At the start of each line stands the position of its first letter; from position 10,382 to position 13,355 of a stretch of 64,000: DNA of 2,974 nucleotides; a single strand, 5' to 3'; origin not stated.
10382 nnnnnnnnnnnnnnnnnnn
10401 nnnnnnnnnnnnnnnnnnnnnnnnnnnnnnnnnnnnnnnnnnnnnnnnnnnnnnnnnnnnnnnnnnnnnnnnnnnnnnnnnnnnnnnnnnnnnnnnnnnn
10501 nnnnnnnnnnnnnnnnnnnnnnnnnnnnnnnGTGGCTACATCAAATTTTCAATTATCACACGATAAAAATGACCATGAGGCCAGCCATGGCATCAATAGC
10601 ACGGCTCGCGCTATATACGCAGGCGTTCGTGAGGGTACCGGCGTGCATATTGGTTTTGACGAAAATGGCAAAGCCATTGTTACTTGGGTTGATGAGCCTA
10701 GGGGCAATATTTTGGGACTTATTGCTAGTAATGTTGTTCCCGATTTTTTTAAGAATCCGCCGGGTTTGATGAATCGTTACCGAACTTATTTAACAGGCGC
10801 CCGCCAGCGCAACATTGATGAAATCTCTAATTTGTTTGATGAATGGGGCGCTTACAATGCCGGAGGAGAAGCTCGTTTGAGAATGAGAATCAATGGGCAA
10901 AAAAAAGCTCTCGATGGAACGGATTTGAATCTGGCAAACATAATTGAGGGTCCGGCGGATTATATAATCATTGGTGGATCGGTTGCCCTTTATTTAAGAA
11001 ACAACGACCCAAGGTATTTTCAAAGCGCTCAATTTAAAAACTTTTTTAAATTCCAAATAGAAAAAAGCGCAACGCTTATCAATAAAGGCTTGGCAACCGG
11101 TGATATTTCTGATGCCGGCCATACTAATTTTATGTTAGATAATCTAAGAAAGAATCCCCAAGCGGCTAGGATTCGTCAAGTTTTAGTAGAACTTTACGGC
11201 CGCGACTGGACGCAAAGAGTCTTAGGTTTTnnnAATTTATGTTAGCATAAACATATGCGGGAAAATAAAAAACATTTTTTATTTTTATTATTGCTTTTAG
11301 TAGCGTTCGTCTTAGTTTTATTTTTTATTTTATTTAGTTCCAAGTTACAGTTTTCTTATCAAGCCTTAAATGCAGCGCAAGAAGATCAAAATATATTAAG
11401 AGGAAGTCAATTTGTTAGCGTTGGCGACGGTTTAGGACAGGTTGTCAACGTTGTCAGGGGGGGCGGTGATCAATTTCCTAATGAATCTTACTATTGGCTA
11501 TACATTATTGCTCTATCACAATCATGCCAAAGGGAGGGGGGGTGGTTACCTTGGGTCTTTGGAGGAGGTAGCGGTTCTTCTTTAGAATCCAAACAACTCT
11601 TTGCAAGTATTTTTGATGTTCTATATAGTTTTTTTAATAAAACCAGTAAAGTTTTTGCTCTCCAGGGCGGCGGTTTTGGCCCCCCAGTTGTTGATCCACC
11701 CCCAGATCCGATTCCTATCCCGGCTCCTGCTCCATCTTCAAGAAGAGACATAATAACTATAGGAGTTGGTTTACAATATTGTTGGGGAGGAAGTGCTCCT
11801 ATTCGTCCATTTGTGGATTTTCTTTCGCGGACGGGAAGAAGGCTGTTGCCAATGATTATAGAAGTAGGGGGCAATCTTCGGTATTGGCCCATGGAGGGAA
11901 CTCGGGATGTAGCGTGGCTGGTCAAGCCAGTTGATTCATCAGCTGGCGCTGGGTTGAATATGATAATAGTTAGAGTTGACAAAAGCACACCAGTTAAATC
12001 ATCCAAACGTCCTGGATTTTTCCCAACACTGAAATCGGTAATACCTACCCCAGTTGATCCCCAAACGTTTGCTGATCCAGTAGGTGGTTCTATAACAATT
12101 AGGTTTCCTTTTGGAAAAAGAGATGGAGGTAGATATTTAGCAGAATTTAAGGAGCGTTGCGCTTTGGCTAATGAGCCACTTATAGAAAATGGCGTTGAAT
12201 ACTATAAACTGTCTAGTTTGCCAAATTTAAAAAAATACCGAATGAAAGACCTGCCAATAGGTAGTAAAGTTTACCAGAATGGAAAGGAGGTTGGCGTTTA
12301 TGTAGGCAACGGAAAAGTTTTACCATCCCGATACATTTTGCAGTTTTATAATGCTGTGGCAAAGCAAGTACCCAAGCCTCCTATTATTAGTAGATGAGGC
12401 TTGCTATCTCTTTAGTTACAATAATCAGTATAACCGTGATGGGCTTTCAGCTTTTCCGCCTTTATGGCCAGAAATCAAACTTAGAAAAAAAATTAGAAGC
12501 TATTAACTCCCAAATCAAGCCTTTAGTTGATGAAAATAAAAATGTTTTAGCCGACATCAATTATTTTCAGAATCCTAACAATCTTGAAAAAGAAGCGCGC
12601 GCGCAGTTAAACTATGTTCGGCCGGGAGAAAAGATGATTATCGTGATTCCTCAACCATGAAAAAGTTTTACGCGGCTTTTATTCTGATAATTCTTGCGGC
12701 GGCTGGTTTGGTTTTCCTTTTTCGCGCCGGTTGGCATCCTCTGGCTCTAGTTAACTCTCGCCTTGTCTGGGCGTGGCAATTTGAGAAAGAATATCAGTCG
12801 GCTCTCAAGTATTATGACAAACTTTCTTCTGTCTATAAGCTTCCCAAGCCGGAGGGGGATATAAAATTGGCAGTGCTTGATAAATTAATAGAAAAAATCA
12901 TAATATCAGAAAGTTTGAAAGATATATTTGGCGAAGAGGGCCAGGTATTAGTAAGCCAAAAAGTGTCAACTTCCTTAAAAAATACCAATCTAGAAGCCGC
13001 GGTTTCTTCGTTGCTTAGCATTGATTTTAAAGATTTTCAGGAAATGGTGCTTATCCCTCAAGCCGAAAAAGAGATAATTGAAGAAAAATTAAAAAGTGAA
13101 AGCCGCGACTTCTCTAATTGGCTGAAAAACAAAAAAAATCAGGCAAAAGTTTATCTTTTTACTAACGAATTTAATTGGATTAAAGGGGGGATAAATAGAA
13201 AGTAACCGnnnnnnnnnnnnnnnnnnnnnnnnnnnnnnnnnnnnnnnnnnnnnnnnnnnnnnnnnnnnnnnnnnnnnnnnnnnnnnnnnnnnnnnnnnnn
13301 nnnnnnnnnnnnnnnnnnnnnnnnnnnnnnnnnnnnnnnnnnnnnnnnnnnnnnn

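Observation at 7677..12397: Co-directional cluster of four large signal-anchored secreted proteins of unknown function, with a divergently expressed small protein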

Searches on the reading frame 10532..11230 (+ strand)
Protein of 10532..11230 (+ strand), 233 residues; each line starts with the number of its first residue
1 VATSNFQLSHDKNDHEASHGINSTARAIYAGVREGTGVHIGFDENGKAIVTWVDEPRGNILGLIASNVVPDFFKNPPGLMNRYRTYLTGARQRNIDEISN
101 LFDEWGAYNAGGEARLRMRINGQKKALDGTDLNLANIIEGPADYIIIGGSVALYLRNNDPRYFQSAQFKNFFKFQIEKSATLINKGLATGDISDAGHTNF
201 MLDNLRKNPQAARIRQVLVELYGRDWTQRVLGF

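Call 27: search_protein_representatives(alignment_id=A3)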
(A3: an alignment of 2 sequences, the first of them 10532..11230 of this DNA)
Query: 2 sequences, 256 profile positions. Proteins with E-value up to 0.001 (for the whole library): 619; up to 1e-10: 274; up to 1e-30: 34. The best 150 are listed.
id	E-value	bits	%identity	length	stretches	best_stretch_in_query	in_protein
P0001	3.6e-125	432.9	-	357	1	32-256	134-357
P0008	1.1e-91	323.2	-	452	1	2-256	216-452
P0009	1.5e-88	312.9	-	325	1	2-256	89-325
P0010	4.2e-81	288.5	-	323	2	56-256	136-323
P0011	2.4e-73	263.1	-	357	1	2-256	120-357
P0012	4.0e-70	252.5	-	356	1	3-256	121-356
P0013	2.0e-66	240.4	-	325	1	7-256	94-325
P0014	3.6e-62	226.5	-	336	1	1-250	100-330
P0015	2.1e-58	214.1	-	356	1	33-256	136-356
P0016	4.2e-48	180.4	-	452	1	6-256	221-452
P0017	8.8e-47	176.0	-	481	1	3-256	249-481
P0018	8.9e-47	176.0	-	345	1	4-256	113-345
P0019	6.0e-46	173.3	-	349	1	4-256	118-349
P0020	9.1e-46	172.7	-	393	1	4-256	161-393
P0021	4.6e-45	170.4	-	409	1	35-256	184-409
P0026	1.3e-41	159.1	-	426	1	4-256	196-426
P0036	8.0e-33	130.3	-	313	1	23-253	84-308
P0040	7.9e-31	123.8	-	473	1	32-256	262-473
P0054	1.1e-26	110.2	-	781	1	5-256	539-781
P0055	1.2e-26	110.0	-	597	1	26-256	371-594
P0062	1.2e-24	103.5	-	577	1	31-255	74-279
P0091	8.2e-20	87.7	-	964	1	6-255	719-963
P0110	6.2e-18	81.5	-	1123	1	8-256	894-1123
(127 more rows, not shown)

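Call 33: find_encoding_contigs(protein=P0015, flank=8000, max_places=3)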
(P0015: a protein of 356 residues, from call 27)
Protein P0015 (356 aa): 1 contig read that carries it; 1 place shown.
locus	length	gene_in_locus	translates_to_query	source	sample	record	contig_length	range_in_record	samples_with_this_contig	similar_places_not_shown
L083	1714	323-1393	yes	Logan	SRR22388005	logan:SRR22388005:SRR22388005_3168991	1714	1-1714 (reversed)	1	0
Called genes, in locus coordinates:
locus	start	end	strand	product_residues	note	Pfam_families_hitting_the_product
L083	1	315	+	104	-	?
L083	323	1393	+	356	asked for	-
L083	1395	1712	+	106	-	?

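Call 52: list_cluster_members(proteins=[P0008, P0009, P0011, P0012, P0017, P0026, P0054, P0091, P0110, P0062])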
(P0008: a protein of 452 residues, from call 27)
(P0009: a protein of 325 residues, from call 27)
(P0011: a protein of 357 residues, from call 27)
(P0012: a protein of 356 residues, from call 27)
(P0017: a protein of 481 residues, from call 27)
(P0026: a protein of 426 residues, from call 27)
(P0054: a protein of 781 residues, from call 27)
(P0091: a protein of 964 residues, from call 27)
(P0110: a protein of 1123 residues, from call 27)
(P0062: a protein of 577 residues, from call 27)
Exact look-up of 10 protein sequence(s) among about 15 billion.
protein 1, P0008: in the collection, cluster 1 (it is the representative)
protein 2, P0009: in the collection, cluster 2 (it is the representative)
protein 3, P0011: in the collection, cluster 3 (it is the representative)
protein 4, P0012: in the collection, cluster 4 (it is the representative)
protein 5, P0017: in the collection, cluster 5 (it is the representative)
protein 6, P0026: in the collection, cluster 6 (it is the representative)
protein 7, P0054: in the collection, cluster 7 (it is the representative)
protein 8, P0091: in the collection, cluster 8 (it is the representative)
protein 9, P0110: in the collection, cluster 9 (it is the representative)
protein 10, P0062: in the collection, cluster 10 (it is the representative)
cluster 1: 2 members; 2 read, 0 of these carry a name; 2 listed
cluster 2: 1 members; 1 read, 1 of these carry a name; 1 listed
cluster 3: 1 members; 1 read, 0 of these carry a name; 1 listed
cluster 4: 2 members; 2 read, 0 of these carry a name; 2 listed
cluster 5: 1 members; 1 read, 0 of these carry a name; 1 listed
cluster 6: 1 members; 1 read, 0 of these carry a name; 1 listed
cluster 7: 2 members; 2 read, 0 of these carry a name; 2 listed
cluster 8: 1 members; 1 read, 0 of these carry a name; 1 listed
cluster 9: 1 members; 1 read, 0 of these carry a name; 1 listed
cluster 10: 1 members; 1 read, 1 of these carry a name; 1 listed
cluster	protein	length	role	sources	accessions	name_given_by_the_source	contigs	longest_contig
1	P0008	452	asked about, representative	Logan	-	-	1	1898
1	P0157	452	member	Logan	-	-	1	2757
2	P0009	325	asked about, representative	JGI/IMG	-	hypothetical protein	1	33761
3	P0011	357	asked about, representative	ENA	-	-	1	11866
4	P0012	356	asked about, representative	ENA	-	-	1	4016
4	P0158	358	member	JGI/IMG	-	-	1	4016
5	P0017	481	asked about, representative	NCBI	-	-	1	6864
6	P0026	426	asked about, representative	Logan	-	-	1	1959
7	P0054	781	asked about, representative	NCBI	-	-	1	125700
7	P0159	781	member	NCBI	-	-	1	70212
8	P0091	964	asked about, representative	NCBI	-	-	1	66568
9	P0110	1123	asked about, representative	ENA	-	-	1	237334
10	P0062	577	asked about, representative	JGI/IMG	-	hypothetical protein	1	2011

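Call 53: find_encoding_contigs(protein=P0009, flank=7000, max_places=2)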
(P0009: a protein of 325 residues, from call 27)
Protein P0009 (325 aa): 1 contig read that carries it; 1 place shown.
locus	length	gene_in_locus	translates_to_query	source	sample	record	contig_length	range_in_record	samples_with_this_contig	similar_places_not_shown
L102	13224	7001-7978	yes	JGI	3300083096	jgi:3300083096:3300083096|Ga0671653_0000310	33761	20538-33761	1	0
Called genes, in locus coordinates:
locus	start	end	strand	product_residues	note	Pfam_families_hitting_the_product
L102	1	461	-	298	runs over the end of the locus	-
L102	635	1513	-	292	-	PF01370:Epimerase, PF16363:GDP_Man_Dehyd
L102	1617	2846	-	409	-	PF08421:Methyltransf_13, PF13489:Methyltransf_23, PF08484:Methyltransf_14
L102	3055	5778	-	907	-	PF01751:Toprim, PF01131:Topoisom_bac, PF13368:Toprim_C_rpt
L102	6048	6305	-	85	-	PF01197:Ribosomal_L31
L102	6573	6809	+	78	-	-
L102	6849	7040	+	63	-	-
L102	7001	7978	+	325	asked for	-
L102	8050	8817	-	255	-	PF00970:FAD_binding_6, PF00175:NAD_binding_1, PF08030:NAD_binding_6 (weak)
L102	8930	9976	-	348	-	PF03060:NMO, PF05690:ThiG, PF01070:FMN_dh, PF00478:IMPDH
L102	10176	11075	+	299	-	PF10672:Methyltrans_SAM, PF03602:Cons_hypoth95 (weak), PF09445:Methyltransf_15 (weak)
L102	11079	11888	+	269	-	PF22435:MRM3-like_sub_bind, PF00588:SpoU_methylase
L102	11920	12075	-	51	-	-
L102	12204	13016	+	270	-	PF16697:Yop-YscD_cpl (faint), PF00498:FHA (weak)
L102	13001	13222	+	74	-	?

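Call 54: find_encoding_contigs(protein=P0054, flank=7000, max_places=2)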
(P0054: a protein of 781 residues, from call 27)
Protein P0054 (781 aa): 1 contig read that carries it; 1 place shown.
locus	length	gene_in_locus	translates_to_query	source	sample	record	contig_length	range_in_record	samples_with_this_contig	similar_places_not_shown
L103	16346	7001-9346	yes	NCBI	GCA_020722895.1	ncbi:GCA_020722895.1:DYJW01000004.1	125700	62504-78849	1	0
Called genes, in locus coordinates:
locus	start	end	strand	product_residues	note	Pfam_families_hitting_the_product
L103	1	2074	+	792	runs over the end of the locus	PF05170:AsmA, PF05359:DUF748, PF27414:TP_0324_N (weak)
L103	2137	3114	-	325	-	-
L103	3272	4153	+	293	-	-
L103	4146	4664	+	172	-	-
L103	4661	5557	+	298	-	PF13103:TonB_2 (faint)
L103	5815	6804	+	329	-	PF00089:Trypsin, PF13365:Trypsin_2 (weak)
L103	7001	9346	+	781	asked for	-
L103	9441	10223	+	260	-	PF14559:TPR_19 (faint), PF16811:TAtT (weak), PF23914:TPR_CcmH_CycH (weak)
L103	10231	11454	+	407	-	-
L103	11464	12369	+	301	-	-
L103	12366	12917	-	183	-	PF01923:Cob_adeno_trans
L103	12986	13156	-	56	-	-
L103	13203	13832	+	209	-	PF06727:DUF1207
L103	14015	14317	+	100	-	PF00216:Bac_DNA_binding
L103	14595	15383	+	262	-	-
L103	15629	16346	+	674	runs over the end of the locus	-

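Call 55: find_encoding_contigs(protein=P0011, flank=7000, max_places=2)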
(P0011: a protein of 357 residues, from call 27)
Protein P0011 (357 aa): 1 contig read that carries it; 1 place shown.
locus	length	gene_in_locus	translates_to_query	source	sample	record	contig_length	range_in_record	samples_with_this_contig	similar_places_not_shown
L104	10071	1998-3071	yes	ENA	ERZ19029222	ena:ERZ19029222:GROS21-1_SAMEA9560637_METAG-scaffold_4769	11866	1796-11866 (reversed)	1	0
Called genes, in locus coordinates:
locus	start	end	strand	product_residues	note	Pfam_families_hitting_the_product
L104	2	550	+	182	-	?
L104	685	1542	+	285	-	PF04185:Phosphoesterase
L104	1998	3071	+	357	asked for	-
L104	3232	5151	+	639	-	-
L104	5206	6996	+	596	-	PF25021:TEN_NHL (faint), PF01436:NHL (faint), PF06739:SBBP (faint)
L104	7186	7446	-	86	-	-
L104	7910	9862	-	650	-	PF00133:tRNA-synt_1 (faint), PF01406:tRNA-synt_1e (faint), PF09334:tRNA-synt_1g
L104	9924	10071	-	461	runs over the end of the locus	PF13428:TPR_14 (faint), PF13432:TPR_16 (faint), PF14559:TPR_19 (faint), PF13424:TPR_12 (faint)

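Call 78: search_dna_similar(query=window:10532-11230:+, collection=phages, mode=protein, max_evalue=0.001, max_rows=20)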
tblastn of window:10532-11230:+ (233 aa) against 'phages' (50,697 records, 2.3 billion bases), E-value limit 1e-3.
No match.

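Call 88: find_encoding_contigs(protein=P0040, flank=7000, max_places=2)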
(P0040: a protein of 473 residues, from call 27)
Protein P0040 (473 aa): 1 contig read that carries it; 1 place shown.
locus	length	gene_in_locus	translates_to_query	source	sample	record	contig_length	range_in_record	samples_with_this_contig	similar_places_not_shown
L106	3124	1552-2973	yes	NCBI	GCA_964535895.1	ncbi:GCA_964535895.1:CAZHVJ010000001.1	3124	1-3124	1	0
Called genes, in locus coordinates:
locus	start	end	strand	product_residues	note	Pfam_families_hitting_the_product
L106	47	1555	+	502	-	-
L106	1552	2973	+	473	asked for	-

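Call 89: find_encoding_contigs(protein=P0036, flank=7000, max_places=2)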
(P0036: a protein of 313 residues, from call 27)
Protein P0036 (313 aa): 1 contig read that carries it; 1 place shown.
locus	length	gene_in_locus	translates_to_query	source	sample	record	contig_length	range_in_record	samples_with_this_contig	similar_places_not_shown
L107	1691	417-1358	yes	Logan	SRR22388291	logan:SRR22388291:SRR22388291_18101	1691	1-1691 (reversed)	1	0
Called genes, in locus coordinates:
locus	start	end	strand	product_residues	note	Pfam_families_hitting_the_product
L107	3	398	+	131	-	?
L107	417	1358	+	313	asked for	-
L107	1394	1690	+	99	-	?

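Call 102: search_protein_families(library=pfam, proteins=[L106:47-1555:+, L103:5815-6804:+], max_evalue=0.01)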
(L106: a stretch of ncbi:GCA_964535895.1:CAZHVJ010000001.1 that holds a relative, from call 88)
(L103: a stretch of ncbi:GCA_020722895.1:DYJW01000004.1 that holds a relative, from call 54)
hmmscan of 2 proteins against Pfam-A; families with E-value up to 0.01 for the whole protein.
L106:47-1555:+ (502 aa): 0 families

L103:5815-6804:+ (329 aa): 2 families
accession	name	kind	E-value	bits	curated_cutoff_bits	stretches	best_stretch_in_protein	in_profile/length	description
PF00089.32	Trypsin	-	3.7e-13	50.3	20.6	1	65-250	10-202/220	Trypsin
PF13365.12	Trypsin_2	-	4.6e-06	27.9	27.6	1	82-242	1-144/144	Trypsin-like peptidase domain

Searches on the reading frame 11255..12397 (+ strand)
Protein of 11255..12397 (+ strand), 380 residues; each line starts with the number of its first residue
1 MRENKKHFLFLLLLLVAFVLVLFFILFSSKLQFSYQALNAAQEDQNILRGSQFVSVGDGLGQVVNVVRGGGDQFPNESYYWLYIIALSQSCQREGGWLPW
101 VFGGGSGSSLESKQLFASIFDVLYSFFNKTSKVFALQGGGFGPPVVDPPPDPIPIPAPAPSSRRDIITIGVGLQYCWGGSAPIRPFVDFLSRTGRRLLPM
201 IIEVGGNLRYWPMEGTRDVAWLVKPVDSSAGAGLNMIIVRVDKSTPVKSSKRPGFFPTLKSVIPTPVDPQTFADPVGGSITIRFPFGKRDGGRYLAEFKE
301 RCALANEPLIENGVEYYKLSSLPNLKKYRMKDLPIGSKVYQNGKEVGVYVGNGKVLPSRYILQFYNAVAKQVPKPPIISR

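Call 3: search_protein_families(library=pfam, proteins=[window:11255-12397:+], max_evalue=1)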
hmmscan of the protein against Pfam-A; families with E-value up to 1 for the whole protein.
window:11255-12397:+ (380 aa): 2 families
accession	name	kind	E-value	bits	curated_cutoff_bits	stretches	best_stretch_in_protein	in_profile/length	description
PF17561.7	TssO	-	0.045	14.4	29.2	1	2-37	4-39/148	Type VI secretion system, TssO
PF16962.11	ABC_export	-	0.049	12.6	29.7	1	3-49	243-289/531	Putative ABC exporter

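Call 4: search_protein_families(library=ncbifam, proteins=[window:11255-12397:+], max_evalue=1)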
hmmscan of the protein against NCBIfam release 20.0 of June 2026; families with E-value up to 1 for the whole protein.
window:11255-12397:+ (380 aa): 1 family
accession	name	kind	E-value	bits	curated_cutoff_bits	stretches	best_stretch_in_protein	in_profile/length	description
NF045999.1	MAG1140_fam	equivalog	0.19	11.9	35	1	3-27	5-29/126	MAG1140 family protein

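Call 26: find_homologous_proteins(query=window:11255-12397:+, max_evalue=0.01)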
Query window:11255-12397:+ (380 aa): 1 proteins with E <= 0.01 among 3608 candidates.
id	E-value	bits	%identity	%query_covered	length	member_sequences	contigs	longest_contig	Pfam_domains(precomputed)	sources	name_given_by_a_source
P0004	1.4e-255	865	100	100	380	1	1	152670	-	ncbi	-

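Call 47: search_protein_families(library=phrogs, proteins=[window:11255-12397:+], max_evalue=0.1)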
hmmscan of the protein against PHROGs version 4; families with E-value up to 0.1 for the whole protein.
window:11255-12397:+ (380 aa): 0 families

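Call 86: search_protein_families(library=padloc, proteins=[window:11255-12397:+], max_evalue=0.1)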
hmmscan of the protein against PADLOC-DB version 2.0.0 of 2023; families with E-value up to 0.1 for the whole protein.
window:11255-12397:+ (380 aa): 0 families

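Call 94: search_solved_structures(query=window:11255-12397:+, max_evalue=1)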
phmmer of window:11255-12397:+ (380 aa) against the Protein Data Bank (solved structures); distinct sequences matched with E-value up to 1: 4.
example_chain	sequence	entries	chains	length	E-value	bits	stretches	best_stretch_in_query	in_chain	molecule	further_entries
8ba0_K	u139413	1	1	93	0.81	11.6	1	3-37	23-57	NADH-ubiquinone oxidoreductase chain 4L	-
8b9z_K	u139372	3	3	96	0.81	11.5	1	3-38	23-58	NADH-ubiquinone oxidoreductase chain 4L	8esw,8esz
1y8t_A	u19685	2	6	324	0.93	11.4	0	227-290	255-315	hypothetical protein Rv0983 | PROBABLE SERINE PROTEASE PEPD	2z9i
6u59_L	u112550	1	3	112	0.95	11.3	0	268-304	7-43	rabbit antibody 13B Fragment antigen binding light chain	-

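Call 97: find_related_loci(query=window:11255-12397:+, collection=viral_contigs, flank=3000)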
Query window:11255-12397:+ (380 aa) in viral_contigs; peptide patterns used: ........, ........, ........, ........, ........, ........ (x = any residue, [..] = any of these).
24 stretches matched a pattern, but none encodes a relative of the query by tblastn (E <= 1e-3).

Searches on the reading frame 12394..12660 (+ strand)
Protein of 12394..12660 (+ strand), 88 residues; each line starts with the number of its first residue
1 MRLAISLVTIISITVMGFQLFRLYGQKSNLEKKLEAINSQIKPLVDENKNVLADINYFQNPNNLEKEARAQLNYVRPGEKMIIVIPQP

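Call 3: search_protein_families(library=pfam, proteins=[window:12394-12660:+], max_evalue=1)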
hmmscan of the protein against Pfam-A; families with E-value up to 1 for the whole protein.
window:12394-12660:+ (88 aa): 6 families
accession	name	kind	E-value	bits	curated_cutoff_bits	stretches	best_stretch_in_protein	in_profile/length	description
PF04977.20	DivIC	-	1.1e-10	41.6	28.9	1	12-86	4-79/80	Septum formation initiator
PF13932.14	SAM_GIDA_C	-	0.0061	16.8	27.1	1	46-77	6-36/57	tRNA modifying enzyme MnmG/GidA C-terminal helical bundle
PF06103.16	DUF948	-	0.068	13.8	37.2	1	13-58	14-59/89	Bacterial protein of unknown function (DUF948)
PF01594.21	AI-2E_transport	-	0.09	12.4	34.3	1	2-76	50-126/327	AI-2E family transporter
PF18904.5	DUF5660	-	0.18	12.4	24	1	26-82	2-58/109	Domain of unknown function (DUF5660)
PF10504.14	DUF2452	-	0.19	11.6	25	1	27-56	45-74/156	Protein of unknown function (DUF2452)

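Call 4: search_protein_families(library=ncbifam, proteins=[window:12394-12660:+], max_evalue=1)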
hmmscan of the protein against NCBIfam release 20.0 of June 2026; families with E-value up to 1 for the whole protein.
window:12394-12660:+ (88 aa): 5 families
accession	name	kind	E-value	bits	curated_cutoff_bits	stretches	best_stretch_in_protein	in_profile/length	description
NF049847.1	FtsL_COG5462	equivalog_domain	4.1e-05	23.2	50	1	6-73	4-71/85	cell division protein FtsL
NF052432.1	TC0500_fam_Inc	equivalog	0.00024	20.5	240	1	4-52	72-121/214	TC0500 family inclusion membrane protein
NF053549.1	FtsL_Actino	equivalog_domain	0.0011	18.9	55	1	34-72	32-69/83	cell division protein FtsL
NF002058.0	PRK00888.1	equivalog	0.015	15.2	101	1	27-86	29-89/111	cell division protein FtsB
TIGR02209.1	ftsL_broad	equivalog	0.023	14.6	42.45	1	6-82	5-83/85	cell division protein FtsL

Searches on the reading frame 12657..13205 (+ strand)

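Call 3: search_protein_families(library=pfam, proteins=[window:12657-13205:+], max_evalue=1)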
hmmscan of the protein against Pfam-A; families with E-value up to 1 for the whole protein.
window:12657-13205:+ (182 aa): 3 families
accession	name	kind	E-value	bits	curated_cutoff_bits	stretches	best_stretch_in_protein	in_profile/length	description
PF20112.4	DUF6502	-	0.029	13.7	27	1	118-160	59-101/268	Family of unknown function (DUF6502)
PF13624.11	SurA_N_3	-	0.056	13.7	27.2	1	7-88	17-102/162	SurA-like N-terminal domain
PF14474.11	RTC4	-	0.068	13.8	23.7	1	91-149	42-102/121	RTC4-like domain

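Call 4: search_protein_families(library=ncbifam, proteins=[window:12657-13205:+], max_evalue=1)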
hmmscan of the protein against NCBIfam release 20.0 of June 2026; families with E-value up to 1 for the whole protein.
window:12657-13205:+ (182 aa): 0 families
